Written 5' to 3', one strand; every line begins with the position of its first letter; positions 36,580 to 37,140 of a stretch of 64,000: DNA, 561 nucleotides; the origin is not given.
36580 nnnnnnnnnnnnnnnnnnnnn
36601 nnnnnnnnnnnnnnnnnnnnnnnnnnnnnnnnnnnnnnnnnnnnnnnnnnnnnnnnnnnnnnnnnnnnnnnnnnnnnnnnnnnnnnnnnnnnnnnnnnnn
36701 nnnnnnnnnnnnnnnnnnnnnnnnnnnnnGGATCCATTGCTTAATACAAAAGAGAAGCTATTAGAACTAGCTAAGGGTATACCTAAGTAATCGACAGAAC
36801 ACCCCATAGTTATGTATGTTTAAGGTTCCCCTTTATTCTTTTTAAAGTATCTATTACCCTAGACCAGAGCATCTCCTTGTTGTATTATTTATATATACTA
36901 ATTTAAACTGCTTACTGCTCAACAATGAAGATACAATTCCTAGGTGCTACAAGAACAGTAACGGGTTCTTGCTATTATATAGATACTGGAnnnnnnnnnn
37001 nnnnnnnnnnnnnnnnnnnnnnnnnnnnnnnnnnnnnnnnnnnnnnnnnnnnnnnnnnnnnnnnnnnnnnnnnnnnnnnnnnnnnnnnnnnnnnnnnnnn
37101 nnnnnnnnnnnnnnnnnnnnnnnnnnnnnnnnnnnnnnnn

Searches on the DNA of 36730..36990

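Call 37: search_rna_families(source=window, start=36730, end=36990, threshold=evalue, max_evalue=10)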
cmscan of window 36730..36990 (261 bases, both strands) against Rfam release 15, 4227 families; matches with E-value up to 10: 0.
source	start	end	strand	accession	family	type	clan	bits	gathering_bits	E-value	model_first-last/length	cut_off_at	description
